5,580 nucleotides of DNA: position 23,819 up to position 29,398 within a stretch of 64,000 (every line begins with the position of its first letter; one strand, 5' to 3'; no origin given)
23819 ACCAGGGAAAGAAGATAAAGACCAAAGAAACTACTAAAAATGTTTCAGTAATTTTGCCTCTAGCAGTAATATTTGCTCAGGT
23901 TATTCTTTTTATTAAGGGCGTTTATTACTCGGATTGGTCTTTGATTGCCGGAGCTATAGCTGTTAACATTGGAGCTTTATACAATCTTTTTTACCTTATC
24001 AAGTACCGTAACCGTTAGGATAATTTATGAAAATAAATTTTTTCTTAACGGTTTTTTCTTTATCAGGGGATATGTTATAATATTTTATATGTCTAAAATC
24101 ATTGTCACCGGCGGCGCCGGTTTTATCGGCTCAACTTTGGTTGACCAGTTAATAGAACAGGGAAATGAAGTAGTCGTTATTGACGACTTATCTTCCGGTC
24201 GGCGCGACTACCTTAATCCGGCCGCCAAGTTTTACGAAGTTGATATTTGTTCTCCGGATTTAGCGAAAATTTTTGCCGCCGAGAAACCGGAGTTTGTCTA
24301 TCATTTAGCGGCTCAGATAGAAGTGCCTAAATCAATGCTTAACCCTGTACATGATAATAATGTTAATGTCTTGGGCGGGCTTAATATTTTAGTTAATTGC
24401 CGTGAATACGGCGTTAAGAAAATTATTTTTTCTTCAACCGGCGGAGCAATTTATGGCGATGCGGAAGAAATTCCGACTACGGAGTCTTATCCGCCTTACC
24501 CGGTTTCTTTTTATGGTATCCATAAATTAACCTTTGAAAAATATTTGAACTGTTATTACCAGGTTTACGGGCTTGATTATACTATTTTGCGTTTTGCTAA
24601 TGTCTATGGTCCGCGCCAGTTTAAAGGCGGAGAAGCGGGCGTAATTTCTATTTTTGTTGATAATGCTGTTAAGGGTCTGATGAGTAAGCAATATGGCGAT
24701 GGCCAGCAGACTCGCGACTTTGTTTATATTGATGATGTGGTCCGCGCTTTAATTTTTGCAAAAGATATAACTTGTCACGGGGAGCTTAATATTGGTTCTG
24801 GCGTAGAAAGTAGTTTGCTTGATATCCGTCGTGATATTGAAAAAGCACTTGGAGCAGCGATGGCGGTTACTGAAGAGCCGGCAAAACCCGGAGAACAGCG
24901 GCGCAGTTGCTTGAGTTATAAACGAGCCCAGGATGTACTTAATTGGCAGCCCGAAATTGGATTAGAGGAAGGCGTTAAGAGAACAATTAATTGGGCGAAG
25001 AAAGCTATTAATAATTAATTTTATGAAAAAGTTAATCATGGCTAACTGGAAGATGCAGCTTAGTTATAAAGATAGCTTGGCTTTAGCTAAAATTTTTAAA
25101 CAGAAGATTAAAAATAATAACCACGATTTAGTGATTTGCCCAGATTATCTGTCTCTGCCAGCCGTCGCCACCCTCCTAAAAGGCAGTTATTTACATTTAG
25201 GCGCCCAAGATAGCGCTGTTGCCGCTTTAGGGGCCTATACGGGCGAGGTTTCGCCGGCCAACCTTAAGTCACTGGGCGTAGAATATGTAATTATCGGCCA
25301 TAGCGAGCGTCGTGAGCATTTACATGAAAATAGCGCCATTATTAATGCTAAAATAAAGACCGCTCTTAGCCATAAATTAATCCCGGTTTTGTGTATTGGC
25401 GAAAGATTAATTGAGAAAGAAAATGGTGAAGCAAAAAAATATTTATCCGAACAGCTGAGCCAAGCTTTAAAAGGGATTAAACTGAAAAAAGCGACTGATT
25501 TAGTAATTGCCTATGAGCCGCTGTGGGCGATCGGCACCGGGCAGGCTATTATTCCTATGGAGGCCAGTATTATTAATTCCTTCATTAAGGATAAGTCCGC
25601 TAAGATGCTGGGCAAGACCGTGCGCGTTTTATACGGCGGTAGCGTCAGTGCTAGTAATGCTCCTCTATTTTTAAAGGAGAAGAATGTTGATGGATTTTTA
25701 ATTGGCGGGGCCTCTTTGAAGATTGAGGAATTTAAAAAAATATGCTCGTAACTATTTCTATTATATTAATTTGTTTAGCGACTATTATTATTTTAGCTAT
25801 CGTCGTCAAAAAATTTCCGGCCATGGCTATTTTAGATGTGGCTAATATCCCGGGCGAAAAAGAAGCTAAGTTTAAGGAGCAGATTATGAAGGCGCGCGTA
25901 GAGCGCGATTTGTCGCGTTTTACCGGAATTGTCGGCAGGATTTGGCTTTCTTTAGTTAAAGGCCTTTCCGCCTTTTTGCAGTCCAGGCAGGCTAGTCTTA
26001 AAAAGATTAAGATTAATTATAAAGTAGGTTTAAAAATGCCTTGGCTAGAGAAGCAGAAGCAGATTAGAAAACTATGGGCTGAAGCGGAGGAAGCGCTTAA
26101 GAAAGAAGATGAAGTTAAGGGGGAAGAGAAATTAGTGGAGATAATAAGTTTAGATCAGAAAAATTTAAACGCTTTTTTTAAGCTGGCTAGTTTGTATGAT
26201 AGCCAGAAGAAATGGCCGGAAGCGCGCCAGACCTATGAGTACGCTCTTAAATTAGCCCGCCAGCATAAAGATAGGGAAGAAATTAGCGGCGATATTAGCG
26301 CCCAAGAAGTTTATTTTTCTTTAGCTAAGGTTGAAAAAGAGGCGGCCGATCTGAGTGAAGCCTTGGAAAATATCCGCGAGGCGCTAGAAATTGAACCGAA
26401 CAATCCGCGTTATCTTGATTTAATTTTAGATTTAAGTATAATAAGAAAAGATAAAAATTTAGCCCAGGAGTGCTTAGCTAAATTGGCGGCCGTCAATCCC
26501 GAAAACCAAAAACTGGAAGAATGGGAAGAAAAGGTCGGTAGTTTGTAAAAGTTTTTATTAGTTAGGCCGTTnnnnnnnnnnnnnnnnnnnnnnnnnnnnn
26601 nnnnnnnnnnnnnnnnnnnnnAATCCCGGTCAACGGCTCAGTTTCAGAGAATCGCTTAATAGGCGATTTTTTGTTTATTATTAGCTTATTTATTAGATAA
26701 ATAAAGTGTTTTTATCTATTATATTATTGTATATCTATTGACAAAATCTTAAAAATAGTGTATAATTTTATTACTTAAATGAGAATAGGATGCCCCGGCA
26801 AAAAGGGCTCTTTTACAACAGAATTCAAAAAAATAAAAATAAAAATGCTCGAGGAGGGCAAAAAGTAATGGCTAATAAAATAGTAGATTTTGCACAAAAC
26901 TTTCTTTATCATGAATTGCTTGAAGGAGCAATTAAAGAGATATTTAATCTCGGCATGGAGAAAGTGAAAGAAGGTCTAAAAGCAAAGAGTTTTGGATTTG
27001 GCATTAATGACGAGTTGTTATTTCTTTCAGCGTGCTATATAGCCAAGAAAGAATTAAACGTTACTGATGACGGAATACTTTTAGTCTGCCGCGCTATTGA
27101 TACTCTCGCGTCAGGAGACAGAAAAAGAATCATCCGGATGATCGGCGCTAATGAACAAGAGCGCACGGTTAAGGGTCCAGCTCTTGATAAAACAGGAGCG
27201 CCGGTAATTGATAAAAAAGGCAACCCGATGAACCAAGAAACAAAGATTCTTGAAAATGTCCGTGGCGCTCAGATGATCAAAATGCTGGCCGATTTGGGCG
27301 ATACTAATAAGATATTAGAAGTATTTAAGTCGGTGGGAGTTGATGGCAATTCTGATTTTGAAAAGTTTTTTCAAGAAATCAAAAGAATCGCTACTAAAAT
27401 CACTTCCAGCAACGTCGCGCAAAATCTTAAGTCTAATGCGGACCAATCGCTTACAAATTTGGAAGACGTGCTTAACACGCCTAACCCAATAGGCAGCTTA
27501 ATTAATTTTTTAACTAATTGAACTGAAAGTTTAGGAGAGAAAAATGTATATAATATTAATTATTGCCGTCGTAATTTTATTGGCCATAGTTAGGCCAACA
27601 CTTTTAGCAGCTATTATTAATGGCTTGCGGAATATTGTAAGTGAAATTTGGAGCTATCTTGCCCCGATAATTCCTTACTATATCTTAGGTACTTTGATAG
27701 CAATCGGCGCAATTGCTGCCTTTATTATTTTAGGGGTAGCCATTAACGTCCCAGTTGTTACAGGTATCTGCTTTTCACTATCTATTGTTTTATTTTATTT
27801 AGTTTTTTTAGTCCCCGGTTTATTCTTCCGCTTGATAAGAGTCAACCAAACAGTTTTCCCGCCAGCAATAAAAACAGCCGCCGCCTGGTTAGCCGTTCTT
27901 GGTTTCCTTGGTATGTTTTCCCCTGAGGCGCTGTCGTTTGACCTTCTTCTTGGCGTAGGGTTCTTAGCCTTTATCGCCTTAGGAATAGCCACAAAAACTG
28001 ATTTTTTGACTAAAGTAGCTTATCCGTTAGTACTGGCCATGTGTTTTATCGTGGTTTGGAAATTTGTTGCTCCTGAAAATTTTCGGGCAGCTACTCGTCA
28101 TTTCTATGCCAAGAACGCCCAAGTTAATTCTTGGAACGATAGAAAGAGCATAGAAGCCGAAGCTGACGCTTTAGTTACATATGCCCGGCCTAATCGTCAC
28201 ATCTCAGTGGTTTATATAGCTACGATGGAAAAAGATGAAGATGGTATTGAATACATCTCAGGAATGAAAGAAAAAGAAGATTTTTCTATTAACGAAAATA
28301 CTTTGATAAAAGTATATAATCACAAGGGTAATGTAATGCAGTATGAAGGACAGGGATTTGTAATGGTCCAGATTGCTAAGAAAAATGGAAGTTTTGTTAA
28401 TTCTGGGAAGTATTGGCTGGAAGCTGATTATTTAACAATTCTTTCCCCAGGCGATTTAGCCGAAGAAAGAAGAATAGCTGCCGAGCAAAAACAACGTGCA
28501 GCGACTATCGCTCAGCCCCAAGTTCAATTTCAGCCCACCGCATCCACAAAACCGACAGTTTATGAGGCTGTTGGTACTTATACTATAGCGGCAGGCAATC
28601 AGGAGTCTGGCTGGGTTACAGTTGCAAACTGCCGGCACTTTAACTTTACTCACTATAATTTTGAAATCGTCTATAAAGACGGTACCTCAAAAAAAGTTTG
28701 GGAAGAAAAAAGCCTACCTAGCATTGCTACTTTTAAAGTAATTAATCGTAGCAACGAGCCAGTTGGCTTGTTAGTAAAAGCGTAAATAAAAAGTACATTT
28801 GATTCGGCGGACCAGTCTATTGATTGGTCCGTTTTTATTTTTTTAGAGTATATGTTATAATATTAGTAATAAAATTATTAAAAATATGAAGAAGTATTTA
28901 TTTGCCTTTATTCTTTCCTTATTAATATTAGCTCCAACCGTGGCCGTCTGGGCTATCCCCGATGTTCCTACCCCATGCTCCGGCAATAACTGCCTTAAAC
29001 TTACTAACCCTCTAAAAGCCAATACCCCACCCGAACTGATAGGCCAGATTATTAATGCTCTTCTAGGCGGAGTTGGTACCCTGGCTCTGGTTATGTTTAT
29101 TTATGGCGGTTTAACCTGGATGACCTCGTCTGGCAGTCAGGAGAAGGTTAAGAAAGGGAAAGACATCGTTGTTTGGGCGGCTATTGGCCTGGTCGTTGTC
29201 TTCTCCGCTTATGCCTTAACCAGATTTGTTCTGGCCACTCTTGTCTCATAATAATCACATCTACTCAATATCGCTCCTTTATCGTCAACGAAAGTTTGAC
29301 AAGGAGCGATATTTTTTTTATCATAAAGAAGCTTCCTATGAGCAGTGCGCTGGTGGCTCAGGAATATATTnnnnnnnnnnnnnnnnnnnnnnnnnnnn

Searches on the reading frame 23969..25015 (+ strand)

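Call 60: search_protein_families(library=pfam, proteins=[window:23969-25015:+], max_evalue=0.00001)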
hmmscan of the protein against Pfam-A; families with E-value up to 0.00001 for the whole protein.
window:23969-25015:+ (349 aa): 6 families
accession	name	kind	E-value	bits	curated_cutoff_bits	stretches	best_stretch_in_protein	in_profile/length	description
PF01370.27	Epimerase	-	3.2e-60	204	20.9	1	44-266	1-226/240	NAD dependent epimerase/dehydratase family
PF16363.11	GDP_Man_Dehyd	-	1.1e-52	180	27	1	45-339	1-332/332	GDP-mannose 4,6 dehydratase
PF01073.25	3Beta_HSD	-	1.2e-19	70.8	22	1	45-265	1-229/280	3-beta hydroxysteroid dehydrogenase/isomerase family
PF04321.23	RmlD_sub_bind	-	5.2e-16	59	27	1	43-215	2-154/287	RmlD substrate binding domain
PF02719.21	Polysacc_synt_2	-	6.1e-16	58.9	20.2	1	44-292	1-245/293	Polysaccharide biosynthesis protein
PF07993.18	NAD_binding_4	-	4.1e-07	29.8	20.1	0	104-260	86-257/258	Male sterility protein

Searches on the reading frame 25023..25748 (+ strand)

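Call 60: search_protein_families(library=pfam, proteins=[window:25023-25748:+], max_evalue=0.00001)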
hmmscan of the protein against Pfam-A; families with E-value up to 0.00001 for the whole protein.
window:25023-25748:+ (242 aa): 1 family
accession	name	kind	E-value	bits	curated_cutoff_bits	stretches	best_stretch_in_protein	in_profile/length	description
PF00121.24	TIM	-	3.2e-78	263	20.1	1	3-241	1-242/245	Triosephosphate isomerase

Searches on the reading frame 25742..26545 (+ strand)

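Call 61: search_protein_families(library=pfam, proteins=[window:25742-26545:+], max_evalue=0.00001)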
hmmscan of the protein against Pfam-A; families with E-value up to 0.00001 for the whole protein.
window:25742-26545:+ (268 aa): 2 families
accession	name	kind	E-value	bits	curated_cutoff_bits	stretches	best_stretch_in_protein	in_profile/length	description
PF07719.23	TPR_2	-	1.2e-07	31.7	27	0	144-174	3-33/34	Tetratricopeptide repeat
PF13431.12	TPR_17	-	8.7e-06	26.1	24.4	0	133-163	4-34/34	Tetratricopeptide repeat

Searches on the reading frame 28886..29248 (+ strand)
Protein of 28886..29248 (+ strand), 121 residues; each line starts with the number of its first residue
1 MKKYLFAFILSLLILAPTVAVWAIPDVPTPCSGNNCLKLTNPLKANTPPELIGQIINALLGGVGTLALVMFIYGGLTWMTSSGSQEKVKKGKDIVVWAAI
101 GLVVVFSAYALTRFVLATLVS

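Call 61: search_protein_families(library=pfam, proteins=[window:28886-29248:+], max_evalue=0.00001)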
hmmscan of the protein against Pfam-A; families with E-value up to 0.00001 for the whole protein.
window:28886-29248:+ (121 aa): 1 family
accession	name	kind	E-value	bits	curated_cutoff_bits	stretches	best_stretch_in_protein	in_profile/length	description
PF18895.5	T4SS_pilin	-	1.4e-12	47.9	26.6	1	46-115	3-71/71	Type IV secretion system pilin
